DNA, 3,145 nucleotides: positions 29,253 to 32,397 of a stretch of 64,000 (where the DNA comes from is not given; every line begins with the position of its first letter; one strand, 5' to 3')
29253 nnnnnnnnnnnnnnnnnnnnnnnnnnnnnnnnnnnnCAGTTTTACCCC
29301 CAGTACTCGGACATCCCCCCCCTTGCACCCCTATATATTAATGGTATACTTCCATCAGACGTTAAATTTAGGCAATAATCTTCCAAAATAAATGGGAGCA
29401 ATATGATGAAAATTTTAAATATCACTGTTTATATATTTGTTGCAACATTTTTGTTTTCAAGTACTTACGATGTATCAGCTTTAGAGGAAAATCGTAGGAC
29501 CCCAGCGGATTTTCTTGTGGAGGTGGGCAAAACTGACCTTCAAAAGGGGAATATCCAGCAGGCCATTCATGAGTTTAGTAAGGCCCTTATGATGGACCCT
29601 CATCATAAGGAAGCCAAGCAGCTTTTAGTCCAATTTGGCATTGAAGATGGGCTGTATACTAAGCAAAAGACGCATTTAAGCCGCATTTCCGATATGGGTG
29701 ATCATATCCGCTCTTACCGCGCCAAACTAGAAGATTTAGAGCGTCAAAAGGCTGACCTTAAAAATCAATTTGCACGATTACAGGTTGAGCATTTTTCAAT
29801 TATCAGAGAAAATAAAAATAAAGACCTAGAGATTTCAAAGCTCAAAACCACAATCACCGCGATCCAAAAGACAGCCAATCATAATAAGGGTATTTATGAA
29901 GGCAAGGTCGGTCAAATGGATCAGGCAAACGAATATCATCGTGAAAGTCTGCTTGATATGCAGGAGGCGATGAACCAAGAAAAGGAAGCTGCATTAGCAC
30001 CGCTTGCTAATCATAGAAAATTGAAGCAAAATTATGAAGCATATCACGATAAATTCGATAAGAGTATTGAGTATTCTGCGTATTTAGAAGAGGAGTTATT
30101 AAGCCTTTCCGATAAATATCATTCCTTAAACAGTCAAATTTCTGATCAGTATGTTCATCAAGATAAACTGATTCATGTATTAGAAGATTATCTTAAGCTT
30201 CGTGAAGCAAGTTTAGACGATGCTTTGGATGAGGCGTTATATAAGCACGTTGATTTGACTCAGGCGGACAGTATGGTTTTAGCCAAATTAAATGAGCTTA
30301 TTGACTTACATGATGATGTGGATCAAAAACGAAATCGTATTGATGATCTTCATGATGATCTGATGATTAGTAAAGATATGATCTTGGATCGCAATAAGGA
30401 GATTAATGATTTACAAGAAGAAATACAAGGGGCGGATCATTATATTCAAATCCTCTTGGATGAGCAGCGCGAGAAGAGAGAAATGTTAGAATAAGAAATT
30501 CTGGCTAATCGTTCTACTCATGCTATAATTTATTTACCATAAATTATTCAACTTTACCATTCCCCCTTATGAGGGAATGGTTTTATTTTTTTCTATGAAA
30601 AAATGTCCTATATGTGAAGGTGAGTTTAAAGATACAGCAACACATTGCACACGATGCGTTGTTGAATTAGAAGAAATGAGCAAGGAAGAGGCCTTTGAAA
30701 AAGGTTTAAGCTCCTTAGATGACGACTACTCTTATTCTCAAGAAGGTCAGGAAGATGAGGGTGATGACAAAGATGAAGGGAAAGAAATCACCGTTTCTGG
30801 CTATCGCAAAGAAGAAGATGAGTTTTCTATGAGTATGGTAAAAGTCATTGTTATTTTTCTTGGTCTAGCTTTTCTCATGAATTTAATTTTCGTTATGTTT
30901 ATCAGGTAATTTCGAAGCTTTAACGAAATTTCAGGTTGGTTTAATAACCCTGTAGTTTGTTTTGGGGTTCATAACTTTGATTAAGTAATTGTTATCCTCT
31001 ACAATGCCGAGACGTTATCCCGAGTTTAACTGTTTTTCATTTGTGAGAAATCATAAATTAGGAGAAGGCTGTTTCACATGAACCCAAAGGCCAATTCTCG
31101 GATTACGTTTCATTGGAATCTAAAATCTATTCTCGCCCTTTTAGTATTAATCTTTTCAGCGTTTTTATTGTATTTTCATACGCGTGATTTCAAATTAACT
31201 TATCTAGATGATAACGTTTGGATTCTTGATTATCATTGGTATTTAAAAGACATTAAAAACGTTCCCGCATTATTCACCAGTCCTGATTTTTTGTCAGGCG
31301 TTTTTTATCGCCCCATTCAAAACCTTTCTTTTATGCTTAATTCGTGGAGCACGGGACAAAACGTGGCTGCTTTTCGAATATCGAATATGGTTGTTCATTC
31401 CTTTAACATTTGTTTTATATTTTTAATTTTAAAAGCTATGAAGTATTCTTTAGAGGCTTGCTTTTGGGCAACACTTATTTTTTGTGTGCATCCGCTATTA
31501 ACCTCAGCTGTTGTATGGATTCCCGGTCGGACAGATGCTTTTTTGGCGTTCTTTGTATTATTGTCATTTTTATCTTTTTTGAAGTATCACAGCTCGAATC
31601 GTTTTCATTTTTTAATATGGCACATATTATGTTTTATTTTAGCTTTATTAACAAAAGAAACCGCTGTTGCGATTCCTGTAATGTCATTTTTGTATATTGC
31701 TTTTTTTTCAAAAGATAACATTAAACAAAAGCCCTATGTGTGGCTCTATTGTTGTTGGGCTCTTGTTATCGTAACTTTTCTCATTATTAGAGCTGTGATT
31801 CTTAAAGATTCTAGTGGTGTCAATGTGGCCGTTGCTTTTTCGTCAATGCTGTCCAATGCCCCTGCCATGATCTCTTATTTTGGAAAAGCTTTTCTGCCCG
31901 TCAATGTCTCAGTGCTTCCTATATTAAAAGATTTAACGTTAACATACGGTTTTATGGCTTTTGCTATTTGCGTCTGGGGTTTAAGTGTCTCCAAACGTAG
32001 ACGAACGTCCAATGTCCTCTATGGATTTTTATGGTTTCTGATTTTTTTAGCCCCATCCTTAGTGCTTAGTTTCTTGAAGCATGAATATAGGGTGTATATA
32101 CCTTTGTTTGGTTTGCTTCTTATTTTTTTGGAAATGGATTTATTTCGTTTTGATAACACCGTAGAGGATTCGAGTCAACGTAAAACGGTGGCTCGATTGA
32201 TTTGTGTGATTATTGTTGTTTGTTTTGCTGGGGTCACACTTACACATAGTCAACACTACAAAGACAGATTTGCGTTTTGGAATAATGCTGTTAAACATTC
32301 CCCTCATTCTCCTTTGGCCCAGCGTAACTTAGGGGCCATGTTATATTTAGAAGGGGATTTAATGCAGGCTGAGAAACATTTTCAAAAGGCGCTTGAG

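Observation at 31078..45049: Eukaryote-like O-mannosylation-type toolkit: two TMTC-like TPR GT-C paralogues, a Dpm1/GtrB-like GT2, an ArnT/PMT-like GT-C and an SGNH hydrolase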

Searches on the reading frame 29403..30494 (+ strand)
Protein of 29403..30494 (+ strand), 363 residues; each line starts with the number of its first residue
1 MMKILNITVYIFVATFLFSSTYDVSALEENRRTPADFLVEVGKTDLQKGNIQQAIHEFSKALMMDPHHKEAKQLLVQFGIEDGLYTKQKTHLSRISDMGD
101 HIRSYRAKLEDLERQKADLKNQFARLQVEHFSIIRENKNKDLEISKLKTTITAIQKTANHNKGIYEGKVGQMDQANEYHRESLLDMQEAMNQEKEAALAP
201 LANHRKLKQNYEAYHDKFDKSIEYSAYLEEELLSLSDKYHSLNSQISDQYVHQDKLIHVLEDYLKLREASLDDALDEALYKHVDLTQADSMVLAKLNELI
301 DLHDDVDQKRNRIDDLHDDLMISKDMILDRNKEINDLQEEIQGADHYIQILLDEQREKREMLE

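Call 5: search_protein_families(library=pfam, proteins=[window:29403-30494:+], max_evalue=0.01)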
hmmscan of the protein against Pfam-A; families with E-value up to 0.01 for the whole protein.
window:29403-30494:+ (363 aa): 2 families
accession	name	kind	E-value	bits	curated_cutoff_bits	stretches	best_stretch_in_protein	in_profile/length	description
PF14559.12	TPR_19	-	0.00018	22.2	25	1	46-85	2-41/68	Tetratricopeptide repeat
PF07719.23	TPR_2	-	0.0019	18.6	27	0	36-68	2-34/34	Tetratricopeptide repeat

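Call 8: search_protein_families(library=ncbifam, proteins=[window:29403-30494:+], max_evalue=0.01)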
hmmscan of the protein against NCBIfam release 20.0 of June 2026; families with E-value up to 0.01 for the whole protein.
window:29403-30494:+ (363 aa): 5 families
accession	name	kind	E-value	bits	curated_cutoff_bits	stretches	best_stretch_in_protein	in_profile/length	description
NF033762.1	social_mot_Tgl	equivalog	0.00012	21.5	225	1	28-74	24-70/252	social motility TPR repeat lipoprotein Tgl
TIGR02521.1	type_IV_pilW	equivalog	0.00016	21.3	154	1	32-98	132-198/234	type IV pilus biogenesis/stability protein PilW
TIGR02168.1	SMC_prok_B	equivalog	0.00081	17.2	567.35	1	93-353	686-945/1181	chromosome segregation protein SMC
NF008757.0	PRK11788.1-5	equivalog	0.0025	17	363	1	25-97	170-242/388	lipopolysaccharide assembly protein LapB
NF045487.1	ASRP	equivalog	0.009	14.7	300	0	84-177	195-291/593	archaea-specific SMC-related protein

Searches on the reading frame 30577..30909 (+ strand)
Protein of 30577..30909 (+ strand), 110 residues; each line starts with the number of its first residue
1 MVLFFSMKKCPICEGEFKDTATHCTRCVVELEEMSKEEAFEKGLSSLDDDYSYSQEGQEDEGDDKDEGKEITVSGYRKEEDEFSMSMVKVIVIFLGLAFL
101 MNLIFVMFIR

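Call 5: search_protein_families(library=pfam, proteins=[window:30577-30909:+], max_evalue=0.01)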
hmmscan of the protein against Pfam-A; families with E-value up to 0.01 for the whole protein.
window:30577-30909:+ (110 aa): 2 families
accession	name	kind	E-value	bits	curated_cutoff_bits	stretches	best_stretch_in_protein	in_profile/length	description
PF23382.1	DUF7097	-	0.0018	18.6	27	1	9-75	66-127/175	Family of unknown function (DUF7097)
PF22034.2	B129_C2H2-zf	-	0.0094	16.6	27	0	10-22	1-13/22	Uncharacterized protein B-129, C2H2 zinc finger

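Call 59: search_protein_families(library=pfam, proteins=[window:30577-30909:+], max_evalue=1)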
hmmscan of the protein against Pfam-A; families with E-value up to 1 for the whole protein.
window:30577-30909:+ (110 aa): 12 families
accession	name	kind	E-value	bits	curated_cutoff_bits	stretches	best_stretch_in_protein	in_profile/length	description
PF23382.1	DUF7097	-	0.0018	18.6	27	1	9-75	66-127/175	Family of unknown function (DUF7097)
PF22034.2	B129_C2H2-zf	-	0.0094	16.6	27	1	10-22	1-13/22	Uncharacterized protein B-129, C2H2 zinc finger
PF18912.6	DZR_2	-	0.032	14.5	27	1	8-34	8-34/56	Double zinc ribbon domain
PF22747.2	Zn_ribbon_DUF2089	-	0.073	13.6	27.6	1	10-32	1-23/32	DUF2089 zinc ribbon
PF11857.13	DUF3377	-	0.074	13.4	26.5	1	60-108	2-50/72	Domain of unknown function (DUF3377)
PF01529.25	DHHC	-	0.081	13.4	28.7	0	6-27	4-25/133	DHHC palmitoyltransferase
PF07874.16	DUF1660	-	0.089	13.8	21.4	1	16-49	16-48/63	Prophage protein (DUF1660)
PF14053.11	DUF4248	-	0.089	13.3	27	1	70-96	40-66/68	Domain of unknown function (DUF4248)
PF15750.11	UBZ_FAAP20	-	0.093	13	25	0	8-20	2-14/35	Ubiquitin-binding zinc-finger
PF10601.15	zf-LITAF-like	-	0.18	12.4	23.8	1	9-31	44-66/70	LITAF-like zinc ribbon domain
PF13453.11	Zn_ribbon_TFIIB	-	0.23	11.3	22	0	23-36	1-14/41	Transcription factor zinc-finger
PF13248.11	Zn_ribbon_3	-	0.26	11.3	27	1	6-27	1-22/26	zinc-ribbon domain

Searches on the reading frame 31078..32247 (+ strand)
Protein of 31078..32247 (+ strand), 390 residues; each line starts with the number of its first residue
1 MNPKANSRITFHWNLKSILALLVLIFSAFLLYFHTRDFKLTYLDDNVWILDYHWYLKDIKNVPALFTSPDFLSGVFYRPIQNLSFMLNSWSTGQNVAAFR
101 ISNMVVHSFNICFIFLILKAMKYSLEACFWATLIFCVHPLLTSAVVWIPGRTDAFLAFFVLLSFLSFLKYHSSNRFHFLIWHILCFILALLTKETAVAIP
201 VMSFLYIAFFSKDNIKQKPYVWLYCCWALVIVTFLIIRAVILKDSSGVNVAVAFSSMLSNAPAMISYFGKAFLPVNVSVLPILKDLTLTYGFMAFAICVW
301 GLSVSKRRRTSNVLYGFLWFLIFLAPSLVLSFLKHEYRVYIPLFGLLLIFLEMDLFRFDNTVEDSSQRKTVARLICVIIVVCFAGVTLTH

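Call 31: search_protein_families(library=pfam, proteins=[window:31078-32247:+], max_evalue=10)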
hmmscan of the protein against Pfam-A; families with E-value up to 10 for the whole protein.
window:31078-32247:+ (390 aa): 2 families
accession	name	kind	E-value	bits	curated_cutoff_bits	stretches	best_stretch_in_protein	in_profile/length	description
PF13231.12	PMT_2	-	2.7e-05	24.9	26.1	1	93-234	18-157/160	Dolichyl-phosphate-mannose-protein mannosyltransferase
PF02366.24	PMT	-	0.00017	21.7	22.7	1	89-236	74-226/245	Dolichyl-phosphate-mannose-protein mannosyltransferase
